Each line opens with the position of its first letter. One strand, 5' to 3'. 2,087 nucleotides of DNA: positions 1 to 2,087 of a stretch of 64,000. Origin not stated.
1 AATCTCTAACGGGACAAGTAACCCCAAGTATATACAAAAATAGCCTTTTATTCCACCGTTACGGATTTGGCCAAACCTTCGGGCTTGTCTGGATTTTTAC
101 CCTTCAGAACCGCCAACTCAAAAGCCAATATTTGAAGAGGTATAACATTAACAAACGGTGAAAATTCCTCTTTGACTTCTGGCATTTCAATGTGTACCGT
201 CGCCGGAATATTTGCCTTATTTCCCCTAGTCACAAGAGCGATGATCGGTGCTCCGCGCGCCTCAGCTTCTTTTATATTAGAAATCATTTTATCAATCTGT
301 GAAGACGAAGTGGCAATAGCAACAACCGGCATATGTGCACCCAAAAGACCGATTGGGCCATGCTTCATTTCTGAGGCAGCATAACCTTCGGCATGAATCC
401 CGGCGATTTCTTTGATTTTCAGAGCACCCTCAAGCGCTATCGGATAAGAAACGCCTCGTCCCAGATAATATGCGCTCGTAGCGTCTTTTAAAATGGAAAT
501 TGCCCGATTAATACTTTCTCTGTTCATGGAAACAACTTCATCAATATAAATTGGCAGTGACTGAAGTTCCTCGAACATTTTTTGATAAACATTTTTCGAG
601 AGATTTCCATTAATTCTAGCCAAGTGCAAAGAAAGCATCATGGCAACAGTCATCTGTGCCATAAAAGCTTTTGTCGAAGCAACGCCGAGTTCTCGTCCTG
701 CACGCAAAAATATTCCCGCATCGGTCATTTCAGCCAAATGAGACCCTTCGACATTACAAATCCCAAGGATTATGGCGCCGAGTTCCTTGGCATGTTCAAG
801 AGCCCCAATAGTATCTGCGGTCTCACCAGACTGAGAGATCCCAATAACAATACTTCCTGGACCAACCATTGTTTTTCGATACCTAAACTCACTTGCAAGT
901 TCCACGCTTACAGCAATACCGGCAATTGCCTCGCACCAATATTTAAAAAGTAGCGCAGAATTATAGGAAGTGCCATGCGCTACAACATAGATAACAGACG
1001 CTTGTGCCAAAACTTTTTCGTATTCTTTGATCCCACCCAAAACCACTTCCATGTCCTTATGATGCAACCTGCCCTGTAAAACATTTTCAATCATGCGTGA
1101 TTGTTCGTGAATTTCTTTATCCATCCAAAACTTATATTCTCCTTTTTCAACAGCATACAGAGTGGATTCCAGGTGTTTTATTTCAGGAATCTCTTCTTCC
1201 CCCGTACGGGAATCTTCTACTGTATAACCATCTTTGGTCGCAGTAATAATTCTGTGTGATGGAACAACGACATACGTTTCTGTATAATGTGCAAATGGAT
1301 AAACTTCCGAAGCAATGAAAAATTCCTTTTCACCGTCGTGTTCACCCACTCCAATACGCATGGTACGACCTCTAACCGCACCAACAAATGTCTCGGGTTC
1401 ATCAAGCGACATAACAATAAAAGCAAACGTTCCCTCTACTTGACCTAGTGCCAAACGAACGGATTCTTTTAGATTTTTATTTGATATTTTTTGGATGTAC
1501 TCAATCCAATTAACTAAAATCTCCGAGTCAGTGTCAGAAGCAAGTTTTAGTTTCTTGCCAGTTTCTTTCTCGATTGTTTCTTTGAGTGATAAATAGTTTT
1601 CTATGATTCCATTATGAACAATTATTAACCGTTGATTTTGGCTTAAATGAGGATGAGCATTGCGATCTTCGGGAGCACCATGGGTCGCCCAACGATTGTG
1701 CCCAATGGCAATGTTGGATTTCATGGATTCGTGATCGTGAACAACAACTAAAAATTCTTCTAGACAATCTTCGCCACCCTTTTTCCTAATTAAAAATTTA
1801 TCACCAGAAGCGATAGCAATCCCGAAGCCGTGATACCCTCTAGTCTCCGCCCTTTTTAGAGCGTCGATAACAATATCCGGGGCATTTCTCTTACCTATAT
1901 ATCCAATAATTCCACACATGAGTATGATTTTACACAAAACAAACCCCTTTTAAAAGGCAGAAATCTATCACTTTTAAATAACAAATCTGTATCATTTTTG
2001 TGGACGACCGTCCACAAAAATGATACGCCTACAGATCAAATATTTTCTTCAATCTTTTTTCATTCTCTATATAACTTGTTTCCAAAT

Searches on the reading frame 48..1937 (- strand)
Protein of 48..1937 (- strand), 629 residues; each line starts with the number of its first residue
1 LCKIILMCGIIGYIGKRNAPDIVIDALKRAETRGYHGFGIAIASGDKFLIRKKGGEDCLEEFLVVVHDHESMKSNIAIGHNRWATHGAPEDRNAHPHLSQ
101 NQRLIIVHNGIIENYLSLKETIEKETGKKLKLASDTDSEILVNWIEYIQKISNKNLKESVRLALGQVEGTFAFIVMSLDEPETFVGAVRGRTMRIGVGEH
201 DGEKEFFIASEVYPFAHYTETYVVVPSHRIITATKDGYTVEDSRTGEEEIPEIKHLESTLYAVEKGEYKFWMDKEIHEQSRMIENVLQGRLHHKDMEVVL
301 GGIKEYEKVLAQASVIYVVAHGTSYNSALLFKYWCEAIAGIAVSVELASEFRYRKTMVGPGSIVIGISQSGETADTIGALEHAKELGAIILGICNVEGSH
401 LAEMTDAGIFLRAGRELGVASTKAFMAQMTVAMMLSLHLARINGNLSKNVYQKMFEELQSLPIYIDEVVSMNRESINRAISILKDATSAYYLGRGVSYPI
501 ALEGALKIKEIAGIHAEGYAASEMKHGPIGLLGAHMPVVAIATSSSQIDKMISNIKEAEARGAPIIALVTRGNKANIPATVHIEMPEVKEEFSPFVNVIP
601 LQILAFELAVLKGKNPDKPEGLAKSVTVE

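Call 13: search_protein_families(library=pfam, proteins=[window:48-1937:-])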
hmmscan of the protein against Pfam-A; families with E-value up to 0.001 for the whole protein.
window:48-1937:- (629 aa): 5 families
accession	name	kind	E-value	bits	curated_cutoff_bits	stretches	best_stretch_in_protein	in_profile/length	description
PF01380.27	SIS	-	1.9e-55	186.7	25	2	310-435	2-128/131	SIS domain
PF13522.11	GATase_6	-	3.6e-15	56.6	27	1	73-179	9-100/130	Glutamine amidotransferase domain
PF13537.11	GATase_7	-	5.5e-09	36.5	25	1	90-211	9-117/123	Glutamine amidotransferase domain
PF13230.11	GATase_4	-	3e-05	23.5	23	1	65-155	63-145/272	Glutamine amidotransferases class-II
PF13580.11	SIS_2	-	0.00089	19.7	27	0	355-393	98-136/138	SIS domain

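Call 48: find_encoding_contigs(protein=window:48-1937:-, flank=10000, max_places=3)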
Protein window:48-1937:- (629 aa): no gene with exactly this product is on record in the collection.
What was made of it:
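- Tried and rejected: The first look-up failed because the ORF's TTG start was wrong (call 48).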

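Call 50: find_encoding_contigs(protein=window:48-1919:-, flank=10000, max_places=3)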
Protein window:48-1919:- (623 aa): 2 contigs read that carry it; 2 places shown.
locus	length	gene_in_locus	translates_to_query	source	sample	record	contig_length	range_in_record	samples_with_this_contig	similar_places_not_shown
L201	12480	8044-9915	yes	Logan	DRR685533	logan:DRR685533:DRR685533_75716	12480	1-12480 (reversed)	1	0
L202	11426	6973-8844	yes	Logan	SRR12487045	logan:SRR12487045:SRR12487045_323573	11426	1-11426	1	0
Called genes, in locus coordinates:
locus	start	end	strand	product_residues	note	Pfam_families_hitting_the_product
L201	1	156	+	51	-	?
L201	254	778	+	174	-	PF07963:N_methyl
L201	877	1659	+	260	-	PF06750:A24_N_bact, PF01478:Peptidase_A24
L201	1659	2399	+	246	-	-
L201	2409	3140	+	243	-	PF07963:N_methyl (weak)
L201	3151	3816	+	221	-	PF07963:N_methyl (weak)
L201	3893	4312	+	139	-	-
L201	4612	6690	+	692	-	PF22745:Nlig-Ia, PF01653:DNA_ligase_aden, PF03120:OB_DNA_ligase, PF12826:HHH_2, PF14520:HHH_5 (weak), PF00633:HHH (faint), PF00533:BRCT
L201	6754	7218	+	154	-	-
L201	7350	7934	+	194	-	PF20803:PaaX_M, PF09827:CRISPR_Cas2 (faint)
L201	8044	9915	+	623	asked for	PF13522:GATase_6, PF13537:GATase_7, PF01380:SIS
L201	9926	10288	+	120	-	PF02686:GatC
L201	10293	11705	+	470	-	PF01425:Amidase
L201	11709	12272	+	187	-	-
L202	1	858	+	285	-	?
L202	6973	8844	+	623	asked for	PF13522:GATase_6, PF13537:GATase_7, PF01380:SIS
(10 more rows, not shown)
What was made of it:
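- Tried and rejected: It worked from the MCGI start (call 50).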

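Call 77: search_protein_families(library=pfam, proteins=[L201:10013-10288:+])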
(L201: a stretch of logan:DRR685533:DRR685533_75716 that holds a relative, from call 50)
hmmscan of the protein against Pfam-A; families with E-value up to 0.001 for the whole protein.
L201:10013-10288:+ (91 aa): 1 family
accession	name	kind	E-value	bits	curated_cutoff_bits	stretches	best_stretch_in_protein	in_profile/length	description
PF02686.20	GatC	-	4.3e-16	59.3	23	1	21-87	5-66/66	Glu-tRNAGln amidotransferase C subunit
